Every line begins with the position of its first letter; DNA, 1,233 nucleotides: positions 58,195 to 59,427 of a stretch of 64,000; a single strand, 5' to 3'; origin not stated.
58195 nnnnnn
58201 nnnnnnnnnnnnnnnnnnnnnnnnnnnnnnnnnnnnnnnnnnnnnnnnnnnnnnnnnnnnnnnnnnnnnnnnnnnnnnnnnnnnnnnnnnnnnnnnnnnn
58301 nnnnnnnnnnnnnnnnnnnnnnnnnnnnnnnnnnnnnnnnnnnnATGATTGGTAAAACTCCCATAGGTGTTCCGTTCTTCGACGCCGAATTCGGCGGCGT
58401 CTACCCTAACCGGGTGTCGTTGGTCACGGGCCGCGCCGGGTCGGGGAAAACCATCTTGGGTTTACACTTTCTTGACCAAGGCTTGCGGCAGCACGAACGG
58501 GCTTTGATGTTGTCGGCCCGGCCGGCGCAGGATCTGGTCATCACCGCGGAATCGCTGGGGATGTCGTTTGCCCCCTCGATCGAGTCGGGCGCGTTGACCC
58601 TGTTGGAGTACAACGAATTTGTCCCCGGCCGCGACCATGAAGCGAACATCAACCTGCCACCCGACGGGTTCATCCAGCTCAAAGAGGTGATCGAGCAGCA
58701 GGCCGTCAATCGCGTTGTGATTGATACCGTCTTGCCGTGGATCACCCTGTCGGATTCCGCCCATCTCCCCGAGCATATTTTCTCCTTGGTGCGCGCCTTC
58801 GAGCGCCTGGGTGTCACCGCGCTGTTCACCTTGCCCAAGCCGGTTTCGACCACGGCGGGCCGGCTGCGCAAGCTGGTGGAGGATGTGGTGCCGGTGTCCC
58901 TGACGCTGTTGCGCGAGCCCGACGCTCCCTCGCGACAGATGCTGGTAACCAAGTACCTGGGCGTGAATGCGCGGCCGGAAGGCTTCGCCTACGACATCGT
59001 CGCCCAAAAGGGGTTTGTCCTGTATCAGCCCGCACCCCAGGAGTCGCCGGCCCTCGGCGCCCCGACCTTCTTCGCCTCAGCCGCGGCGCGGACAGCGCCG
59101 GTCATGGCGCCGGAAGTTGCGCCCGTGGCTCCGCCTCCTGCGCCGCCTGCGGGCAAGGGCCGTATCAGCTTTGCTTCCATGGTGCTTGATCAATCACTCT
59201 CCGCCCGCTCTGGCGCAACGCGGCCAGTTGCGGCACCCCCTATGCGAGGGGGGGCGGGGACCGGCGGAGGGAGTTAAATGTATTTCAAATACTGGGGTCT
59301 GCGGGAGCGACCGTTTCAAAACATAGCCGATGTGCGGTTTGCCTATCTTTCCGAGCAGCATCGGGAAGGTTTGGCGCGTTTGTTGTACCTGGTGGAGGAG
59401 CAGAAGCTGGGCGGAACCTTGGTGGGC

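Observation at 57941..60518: Receiver / KaiC-like ATPase / ExeA(PEP-CTERM-type) ATPase / membrane protein operon, divergent from the EPS synthase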

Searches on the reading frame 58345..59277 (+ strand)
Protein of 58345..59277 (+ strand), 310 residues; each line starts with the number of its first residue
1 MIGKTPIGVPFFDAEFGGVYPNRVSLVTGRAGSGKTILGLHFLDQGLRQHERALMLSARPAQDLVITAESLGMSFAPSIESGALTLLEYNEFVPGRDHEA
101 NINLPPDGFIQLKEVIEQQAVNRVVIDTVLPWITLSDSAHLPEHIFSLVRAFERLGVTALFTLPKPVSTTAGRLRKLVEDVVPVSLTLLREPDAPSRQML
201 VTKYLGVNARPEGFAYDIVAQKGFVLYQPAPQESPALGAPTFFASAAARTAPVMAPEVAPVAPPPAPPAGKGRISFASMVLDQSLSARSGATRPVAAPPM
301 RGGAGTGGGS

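Call 3: search_protein_families(library=pfam, proteins=[window:58345-59277:+], max_evalue=0.01)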
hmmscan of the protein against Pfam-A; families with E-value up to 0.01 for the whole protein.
window:58345-59277:+ (310 aa): 3 families
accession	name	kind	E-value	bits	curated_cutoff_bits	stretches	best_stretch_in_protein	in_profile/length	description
PF06745.19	ATPase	-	2.2e-27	96.4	26.6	1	6-228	2-228/231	KaiC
PF07088.17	GvpD_P-loop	-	0.0024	18.2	24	1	11-66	4-53/189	GvpD gas vesicle protein, P-loop domain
PF09848.15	SLFN-g3_helicase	-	0.0059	16.4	24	1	23-54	2-35/354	Schlafen group 3, DNA/RNA helicase domain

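Call 4: search_protein_families(library=ncbifam, proteins=[window:58345-59277:+], max_evalue=0.01)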
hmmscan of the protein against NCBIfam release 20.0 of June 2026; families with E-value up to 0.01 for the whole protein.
window:58345-59277:+ (310 aa): 6 families
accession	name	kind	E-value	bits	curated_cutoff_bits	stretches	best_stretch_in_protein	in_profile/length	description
NF006799.0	PRK09302.1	equivalog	2e-18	66.3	408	1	2-224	10-236/515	circadian clock protein KaiC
TIGR03880.1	KaiC_arch_3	hypoth_equivalog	3.3e-12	46.4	249.45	1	17-162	11-150/224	KaiC domain-containing protein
TIGR03881.1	KaiC_arch_4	hypoth_equivalog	1.6e-10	41.1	247.8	1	6-171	4-172/231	KaiC domain-containing protein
TIGR02655.1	circ_KaiC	equivalog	6.8e-10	38.2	546.25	1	11-164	10-165/484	circadian clock protein KaiC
TIGR03877.1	thermo_KaiC_1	hypoth_equivalog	1.7e-07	31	307.25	1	7-162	6-168/238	KaiC domain-containing protein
NF052589.1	ArlH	equivalog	0.0047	16.7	215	1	12-176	9-174/229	archaellum protein ArlH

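Call 7: find_homologous_proteins(query=window:58345-59277:+, max_evalue=0.00001)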
Query window:58345-59277:+ (310 aa): 76 proteins with E <= 0.00001 among 8000 candidates.
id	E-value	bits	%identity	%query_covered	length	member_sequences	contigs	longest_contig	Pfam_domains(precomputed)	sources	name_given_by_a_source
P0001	1.1e-197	673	100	100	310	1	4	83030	PF06745.20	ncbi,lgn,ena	-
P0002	5.9e-153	526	81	96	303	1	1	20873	PF06745.20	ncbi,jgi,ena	jgi:KaiC/GvpD/RAD55 family RecA-like ATPase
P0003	2.9e-148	511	78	99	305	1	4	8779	PF06745.20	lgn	-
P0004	1.9e-147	508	78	97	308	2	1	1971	PF06745.20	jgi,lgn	-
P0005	3.4e-146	504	76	97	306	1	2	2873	PF06745.20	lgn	-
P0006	2.8e-142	491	75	97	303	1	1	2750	PF06745.20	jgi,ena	-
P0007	5.1e-141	487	75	93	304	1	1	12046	PF06745.20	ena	-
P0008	1.1e-133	463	73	99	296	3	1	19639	PF06745.20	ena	-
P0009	4.7e-131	455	70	97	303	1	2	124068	PF06745.20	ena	-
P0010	6.6e-130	451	70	97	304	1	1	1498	PF06745.20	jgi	-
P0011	2.9e-129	449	70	97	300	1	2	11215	PF06745.20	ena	-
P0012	7.0e-128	444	71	97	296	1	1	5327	PF06745.20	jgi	-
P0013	7.6e-128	444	71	92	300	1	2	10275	PF06745.20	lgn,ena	-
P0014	2.0e-119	416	65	99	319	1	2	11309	PF06745.20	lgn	-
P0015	3.0e-119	416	65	92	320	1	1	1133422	PF06745.20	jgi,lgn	jgi:KaiC/GvpD/RAD55 family RecA-like ATPase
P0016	1.6e-118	413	62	99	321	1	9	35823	PF06745.20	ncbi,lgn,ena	-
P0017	4.8e-107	376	65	91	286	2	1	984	PF06745.20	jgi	jgi:KaiC/GvpD/RAD55 family RecA-like ATPase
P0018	1.4e-99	351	58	91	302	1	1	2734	PF06745.20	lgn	-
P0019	9.8e-99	348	67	73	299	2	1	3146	PF06745.20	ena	-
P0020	1.4e-91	325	67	72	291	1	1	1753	PF06745.20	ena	-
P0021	7.7e-90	319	55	99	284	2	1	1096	PF06745.20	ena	-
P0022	9.3e-89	316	63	82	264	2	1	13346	PF06745.20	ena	-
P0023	2.2e-88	314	55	100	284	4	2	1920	PF06745.20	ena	-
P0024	6.1e-87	310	62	72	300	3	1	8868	PF06745.20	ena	-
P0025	3.9e-81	291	53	97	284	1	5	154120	PF06745.20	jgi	-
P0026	1.1e-80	289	59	72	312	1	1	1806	PF06745.20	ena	-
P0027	5.2e-80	287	50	94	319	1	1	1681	PF06745.20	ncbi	-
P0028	1.0e-79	286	48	99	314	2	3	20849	PF06745.20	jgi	jgi:KaiC/GvpD/RAD55 family RecA-like ATPase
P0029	5.0e-78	280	45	99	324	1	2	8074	PF06745.20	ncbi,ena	-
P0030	6.5e-77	277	47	100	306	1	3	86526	PF06745.20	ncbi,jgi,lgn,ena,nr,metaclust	ncbi:MAG: hypothetical protein A2X46_06590 [Lentisphaerae bacterium GWF2_57_35]|nr:MAG: hypothetical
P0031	1.2e-75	273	56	75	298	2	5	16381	PF06745.20,PF00154.28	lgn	-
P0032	2.4e-75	272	56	72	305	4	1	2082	PF06745.20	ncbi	-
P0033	2.7e-72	262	48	91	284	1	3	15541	PF06745.20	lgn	-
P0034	1.3e-71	259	58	66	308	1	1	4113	PF06745.20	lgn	-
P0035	1.7e-70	256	54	70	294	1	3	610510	PF06745.20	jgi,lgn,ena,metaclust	metaclust:\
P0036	3.2e-70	255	55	70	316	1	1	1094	PF06745.20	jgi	jgi:KaiC/GvpD/RAD55 family RecA-like ATPase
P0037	5.2e-69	251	52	74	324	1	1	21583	PF06745.20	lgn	-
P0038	6.7e-69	251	51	75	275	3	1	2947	PF06745.20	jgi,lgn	-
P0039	9.1e-69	250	52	73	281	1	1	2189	PF06745.20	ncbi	-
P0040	5.7e-68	247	52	72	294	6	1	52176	PF06745.20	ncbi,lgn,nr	ncbi:MAG: hypothetical protein KA248_11025 [Kiritimatiellae bacterium]|nr:hypothetical protein [Kiri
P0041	9.7e-68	247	47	90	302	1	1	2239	PF06745.20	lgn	-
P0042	1.5e-67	246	53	65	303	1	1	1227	PF06745.20,PF00154.28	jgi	jgi:KaiC/GvpD/RAD55 family RecA-like ATPase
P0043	2.6e-67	245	52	73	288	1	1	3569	PF06745.20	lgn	-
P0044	3.3e-67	245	51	72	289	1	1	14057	PF06745.20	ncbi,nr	ncbi:MAG: hypothetical protein KKC51_10380 [Verrucomicrobia bacterium]|nr:hypothetical protein [Verr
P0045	3.8e-65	238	53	67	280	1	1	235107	PF06745.20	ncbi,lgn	-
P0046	4.0e-65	238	51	73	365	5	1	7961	PF06745.20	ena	-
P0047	1.0e-63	233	52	79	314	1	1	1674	PF06745.20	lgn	-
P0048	3.4e-63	232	49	68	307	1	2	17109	PF06745.20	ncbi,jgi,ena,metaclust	metaclust:\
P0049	4.3e-63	231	48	87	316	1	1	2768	PF06745.20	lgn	-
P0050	1.1e-62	230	51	65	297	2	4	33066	PF06745.20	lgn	-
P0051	1.6e-62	230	51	70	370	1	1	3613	PF06745.20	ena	-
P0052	2.3e-62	229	51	70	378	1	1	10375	PF06745.20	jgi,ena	-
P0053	3.1e-62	229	48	74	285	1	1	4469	PF06745.20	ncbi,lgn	-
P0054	3.2e-62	229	48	73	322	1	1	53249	PF06745.20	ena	-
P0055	4.3e-62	228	51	67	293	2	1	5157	PF06745.20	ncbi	-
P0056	3.2e-61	225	46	75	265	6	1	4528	PF06745.20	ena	-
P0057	4.3e-61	225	47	74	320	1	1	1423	PF06745.20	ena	-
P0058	1.1e-59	220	46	73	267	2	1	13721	PF06745.20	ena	-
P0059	3.2e-59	219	48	66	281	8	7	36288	PF06745.20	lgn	-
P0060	3.8e-59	218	46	73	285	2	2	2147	PF06745.20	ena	-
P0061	2.6e-58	216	55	59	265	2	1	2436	PF06745.20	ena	-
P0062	5.2e-58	215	47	73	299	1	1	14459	PF06745.20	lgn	-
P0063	2.8e-57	212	49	66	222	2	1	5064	PF06745.20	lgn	-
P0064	5.5e-56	208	55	58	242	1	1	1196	PF06745.20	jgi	jgi:KaiC/GvpD/RAD55 family RecA-like ATPase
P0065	6.0e-56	208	50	66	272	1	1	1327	PF06745.20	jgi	jgi:KaiC/GvpD/RAD55 family RecA-like ATPase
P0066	2.3e-55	206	47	72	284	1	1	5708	PF06745.20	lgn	-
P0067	4.4e-55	205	40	90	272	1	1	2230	PF06745.20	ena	-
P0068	1.6e-16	79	28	57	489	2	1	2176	PF06745.20,PF03796.22,PF24883.3,PF13245.13,PF05729.19,PF13401.13,PF25199.2,PF13481.13,PF20720.4,PF13191.13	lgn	-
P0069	7.8e-14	70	30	65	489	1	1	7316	PF13173.13,PF06745.20,PF03796.22,PF13401.13,PF00154.28,PF25199.2,PF13481.13,PF04851.22,PF20720.4,PF13191.13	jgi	jgi:circadian clock protein KaiC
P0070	2.8e-12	65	27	67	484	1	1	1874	PF06745.20,PF01695.24,PF03796.22,PF05729.19,PF23442.2,PF13401.13,PF00154.28,PF13481.13,PF13191.13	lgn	-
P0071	1.5e-9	56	24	67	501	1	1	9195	PF13173.13,PF06745.20,PF03796.22,PF14417.13,PF23442.2,PF13401.13,PF00154.28,PF04851.22,PF13191.13,PF13479.13,PF00158.33,PF01656.30,PF24883.3,PF05625.18,PF05729.19,PF09848.16,PF25199.2,PF13481.13,PF20720.4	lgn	-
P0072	2.4e-9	55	29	61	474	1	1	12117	PF06745.20,PF03796.22,PF23442.2,PF08423.18,PF00004.36,PF13401.13,PF00154.28,PF13191.13,PF05625.18,PF05729.19,PF09848.16,PF13481.13,PF20720.4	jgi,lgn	jgi:circadian clock protein KaiC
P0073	6.1e-9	54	27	65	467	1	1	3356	PF06745.20,PF03796.22,PF24883.3,PF23442.2,PF13401.13,PF00154.28,PF25199.2,PF13481.13,PF20720.4,PF13191.13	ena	-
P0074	1.5e-8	52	23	70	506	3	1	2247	PF06745.20,PF03796.22,PF23442.2,PF13401.13,PF13481.13,PF20720.4,PF13191.13,PF02562.23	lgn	-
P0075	1.6e-8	52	30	51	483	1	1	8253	PF13173.13,PF06745.20,PF03796.22,PF23442.2,PF08423.18,PF13401.13,PF00154.28,PF01637.25,PF13191.13,PF07088.17,PF13479.13,PF24883.3,PF05625.18,PF05729.19,PF09848.16,PF25199.2,PF13481.13,PF20720.4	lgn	-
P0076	6.5e-7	47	27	71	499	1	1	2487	PF06745.20,PF03796.22,PF14417.13,PF23442.2,PF13555.13,PF13401.13,PF00154.28,PF13191.13,PF13479.13,PF24883.3,PF05729.19,PF09848.16,PF25199.2,PF13481.13,PF20720.4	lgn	-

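Call 8: find_encoding_contigs(protein=window:58345-59277:+, flank=10000, max_places=4)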
Protein window:58345-59277:+ (310 aa): 4 contigs read that carry it; 2 places shown.
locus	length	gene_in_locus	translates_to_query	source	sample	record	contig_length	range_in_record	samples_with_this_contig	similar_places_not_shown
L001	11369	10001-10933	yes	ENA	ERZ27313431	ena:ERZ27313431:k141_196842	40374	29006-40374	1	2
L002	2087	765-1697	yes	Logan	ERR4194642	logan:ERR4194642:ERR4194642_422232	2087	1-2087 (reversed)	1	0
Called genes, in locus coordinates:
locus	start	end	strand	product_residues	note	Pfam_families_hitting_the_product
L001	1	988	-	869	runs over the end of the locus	PF00690:Cation_ATPase_N, PF00122:E1-E2_ATPase, PF00702:Hydrolase, PF12710:HAD (faint), PF13246:Cation_ATPase, PF00689:Cation_ATPase_C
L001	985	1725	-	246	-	-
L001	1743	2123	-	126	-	-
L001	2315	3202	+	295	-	PF00126:HTH_1, PF03466:LysR_substrate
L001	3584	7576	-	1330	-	PF01522:Polysacc_deac_1, PF13414:TPR_11 (faint), PF13428:TPR_14 (faint), PF13432:TPR_16 (faint), PF14559:TPR_19 (faint)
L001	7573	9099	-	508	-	PF00535:Glycos_transf_2, PF13641:Glyco_tranf_2_3, PF03142:Chitin_synth_2, PF01644:Chitin_synth_1, PF13632:Glyco_trans_2_3 (weak)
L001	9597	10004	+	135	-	PF00072:Response_reg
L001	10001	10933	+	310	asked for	PF06745:ATPase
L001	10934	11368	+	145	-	?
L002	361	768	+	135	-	PF00072:Response_reg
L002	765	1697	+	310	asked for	PF06745:ATPase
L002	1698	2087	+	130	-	?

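Call 9: find_encoding_contigs(protein=P0030, flank=10000, max_places=1)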
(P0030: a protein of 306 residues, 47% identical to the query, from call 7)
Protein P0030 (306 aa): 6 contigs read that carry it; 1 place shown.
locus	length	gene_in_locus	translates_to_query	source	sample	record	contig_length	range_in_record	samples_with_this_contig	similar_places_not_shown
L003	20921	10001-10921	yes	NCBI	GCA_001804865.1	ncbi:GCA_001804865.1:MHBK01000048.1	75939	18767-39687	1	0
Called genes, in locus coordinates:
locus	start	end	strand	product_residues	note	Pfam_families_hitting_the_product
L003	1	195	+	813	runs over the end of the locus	PF03704:BTAD (faint), PF07719:TPR_2 (faint), PF12895:ANAPC3 (faint), PF13414:TPR_11 (weak), PF23914:TPR_CcmH_CycH (weak), PF14559:TPR_19 (weak), PF23914:TPR_CcmH_CycH (weak), PF14559:TPR_19, +12 more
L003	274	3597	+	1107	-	PF13432:TPR_16 (weak), PF14559:TPR_19 (weak), PF00515:TPR_1, PF07719:TPR_2 (weak), PF13181:TPR_8 (weak), PF23914:TPR_CcmH_CycH (weak), PF14559:TPR_19, PF01522:Polysacc_deac_1, +14 more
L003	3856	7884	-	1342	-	PF01522:Polysacc_deac_1 (weak), PF13428:TPR_14 (faint), PF00515:TPR_1 (faint), PF07719:TPR_2 (faint), PF13432:TPR_16 (faint), PF13176:TPR_7 (faint), PF13371:TPR_9 (faint), PF14559:TPR_19 (faint)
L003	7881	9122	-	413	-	PF00535:Glycos_transf_2, PF13641:Glyco_tranf_2_3, PF03142:Chitin_synth_2, PF01644:Chitin_synth_1, PF13632:Glyco_trans_2_3 (weak)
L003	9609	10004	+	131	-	PF00072:Response_reg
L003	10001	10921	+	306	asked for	PF06745:ATPase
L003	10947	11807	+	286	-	PF13604:AAA_30 (weak), PF13401:AAA_22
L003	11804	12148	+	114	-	-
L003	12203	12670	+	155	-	PF00072:Response_reg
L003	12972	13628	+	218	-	-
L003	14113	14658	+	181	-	PF00165:HTH_AraC (weak), PF12833:HTH_18, PF00165:HTH_AraC (weak)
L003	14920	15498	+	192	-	PF00156:Pribosyltran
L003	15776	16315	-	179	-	-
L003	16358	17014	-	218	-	PF02525:Flavodoxin_2, PF03358:FMN_red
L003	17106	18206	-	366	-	PF00069:Pkinase, PF07714:PK_Tyr_Ser-Thr, PF03109:ABC1 (weak), PF07387:Seadorna_VP7 (faint)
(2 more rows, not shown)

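Call 10: find_encoding_contigs(protein=P0040, flank=10000, max_places=1)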
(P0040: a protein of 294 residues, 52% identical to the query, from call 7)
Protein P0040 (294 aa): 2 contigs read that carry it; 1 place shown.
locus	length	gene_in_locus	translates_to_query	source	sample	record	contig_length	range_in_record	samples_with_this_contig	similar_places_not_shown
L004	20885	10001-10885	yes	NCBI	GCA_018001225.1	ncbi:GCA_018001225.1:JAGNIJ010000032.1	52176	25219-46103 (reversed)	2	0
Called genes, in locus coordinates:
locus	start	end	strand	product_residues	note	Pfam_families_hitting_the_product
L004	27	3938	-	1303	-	PF13432:TPR_16 (faint), PF01522:Polysacc_deac_1, PF07719:TPR_2 (faint), PF13428:TPR_14 (faint), PF13424:TPR_12 (faint), PF14559:TPR_19 (weak)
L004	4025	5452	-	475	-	PF13506:Glyco_transf_21, PF13641:Glyco_tranf_2_3, PF00535:Glycos_transf_2, PF10111:Glyco_tranf_2_2 (weak), PF01644:Chitin_synth_1, PF03142:Chitin_synth_2, PF13632:Glyco_trans_2_3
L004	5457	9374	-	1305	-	PF07719:TPR_2 (faint), PF13181:TPR_8 (faint), PF13428:TPR_14 (faint), PF13432:TPR_16 (faint), PF14559:TPR_19, PF23914:TPR_CcmH_CycH (faint)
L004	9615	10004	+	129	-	PF00072:Response_reg, PF06490:FleQ (weak)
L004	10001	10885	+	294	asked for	PF06745:ATPase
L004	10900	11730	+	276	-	PF13191:AAA_16 (faint), PF13401:AAA_22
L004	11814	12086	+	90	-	-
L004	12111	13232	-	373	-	PF01544:CorA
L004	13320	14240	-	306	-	PF01370:Epimerase, PF08338:DUF1731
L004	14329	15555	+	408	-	PF07690:MFS_1, PF00083:Sugar_tr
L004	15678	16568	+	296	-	PF00165:HTH_AraC (weak), PF12833:HTH_18, PF00165:HTH_AraC (weak), PF06445:GyrI-like, PF14526:Cass2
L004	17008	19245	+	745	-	PF01933:CofD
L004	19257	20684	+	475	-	-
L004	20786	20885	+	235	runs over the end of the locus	PF02405:MlaE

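Call 11: find_encoding_contigs(protein=P0035, flank=10000, max_places=1)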
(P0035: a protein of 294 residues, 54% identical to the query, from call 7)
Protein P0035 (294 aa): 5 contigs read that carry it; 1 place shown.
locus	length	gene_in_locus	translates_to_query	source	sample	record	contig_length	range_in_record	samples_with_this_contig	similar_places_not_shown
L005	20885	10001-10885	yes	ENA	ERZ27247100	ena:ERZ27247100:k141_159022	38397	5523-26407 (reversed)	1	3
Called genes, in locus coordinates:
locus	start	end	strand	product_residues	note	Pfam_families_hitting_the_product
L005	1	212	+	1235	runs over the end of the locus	PF00515:TPR_1 (faint), PF07719:TPR_2 (faint), PF09976:TPR_21 (faint), PF12895:ANAPC3 (faint), PF13174:TPR_6 (faint), PF23914:TPR_CcmH_CycH, PF14559:TPR_19 (weak), PF14559:TPR_19 (weak), +8 more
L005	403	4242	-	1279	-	PF01522:Polysacc_deac_1, PF07719:TPR_2 (faint), PF13428:TPR_14 (faint), PF14559:TPR_19 (weak)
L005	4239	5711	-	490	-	PF00535:Glycos_transf_2, PF13641:Glyco_tranf_2_3, PF01644:Chitin_synth_1, PF03142:Chitin_synth_2, PF13632:Glyco_trans_2_3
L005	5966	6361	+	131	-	PF00072:Response_reg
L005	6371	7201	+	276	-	PF06745:ATPase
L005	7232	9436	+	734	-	PF00989:PAS, PF13426:PAS_9, PF00989:PAS, PF13188:PAS_8, PF08447:PAS_3, PF13426:PAS_9, PF00512:HisKA, PF02518:HATPase_c, +6 more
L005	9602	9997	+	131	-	PF00072:Response_reg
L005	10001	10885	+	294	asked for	PF06745:ATPase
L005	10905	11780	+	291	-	PF13401:AAA_22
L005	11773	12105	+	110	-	-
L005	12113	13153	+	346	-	PF13379:NMT1_2, PF09084:NMT1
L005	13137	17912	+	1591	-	PF02743:dCache_1, PF00672:HAMP, PF00989:PAS, PF08448:PAS_4, PF13426:PAS_9, PF00989:PAS, PF08448:PAS_4, PF13426:PAS_9, +17 more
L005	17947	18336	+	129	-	PF05635:23S_rRNA_IVP, PF22296:bAvd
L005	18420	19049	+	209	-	PF00072:Response_reg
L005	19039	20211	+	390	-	PF00989:PAS, PF13188:PAS_8 (weak), PF08448:PAS_4, PF13426:PAS_9, PF07536:HWE_HK (weak), PF07568:HisKA_2, PF13581:HATPase_c_2, PF02518:HATPase_c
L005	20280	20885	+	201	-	PF00072:Response_reg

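Call 12: find_encoding_contigs(protein=P0015, flank=10000, max_places=1)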
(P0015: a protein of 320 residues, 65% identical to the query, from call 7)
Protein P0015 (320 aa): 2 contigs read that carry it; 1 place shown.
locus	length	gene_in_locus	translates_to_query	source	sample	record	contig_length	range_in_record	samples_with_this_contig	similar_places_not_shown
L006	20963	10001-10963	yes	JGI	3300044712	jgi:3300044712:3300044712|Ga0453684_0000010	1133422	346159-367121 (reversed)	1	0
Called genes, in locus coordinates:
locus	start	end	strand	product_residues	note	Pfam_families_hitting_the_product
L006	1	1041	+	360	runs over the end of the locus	PF00180:Iso_dh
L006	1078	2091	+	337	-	PF01118:Semialdhyde_dh, PF02774:Semialdhyde_dhC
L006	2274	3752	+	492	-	PF02310:B12-binding, PF04055:Radical_SAM, PF13282:DUF4070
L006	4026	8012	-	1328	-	PF01522:Polysacc_deac_1, PF14559:TPR_19 (faint)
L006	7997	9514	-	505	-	PF00535:Glycos_transf_2, PF13641:Glyco_tranf_2_3, PF03142:Chitin_synth_2, PF01644:Chitin_synth_1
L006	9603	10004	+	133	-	PF00072:Response_reg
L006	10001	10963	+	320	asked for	PF06745:ATPase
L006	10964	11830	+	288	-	PF13191:AAA_16 (faint), PF13401:AAA_22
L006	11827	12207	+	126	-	-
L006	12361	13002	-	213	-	-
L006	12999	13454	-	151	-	PF22811:Zn_ribbon_NrdR, PF03477:ATP-cone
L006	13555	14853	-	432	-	PF13620:CarboxypepD_reg (faint), PF08308:PEGA, PF13715:CarbopepD_reg_2 (faint), PF08308:PEGA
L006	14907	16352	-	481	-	PF16697:Yop-YscD_cpl, PF00498:FHA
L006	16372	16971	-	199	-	PF07963:N_methyl (weak), PF07596:SBP_bac_10 (faint)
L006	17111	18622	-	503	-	-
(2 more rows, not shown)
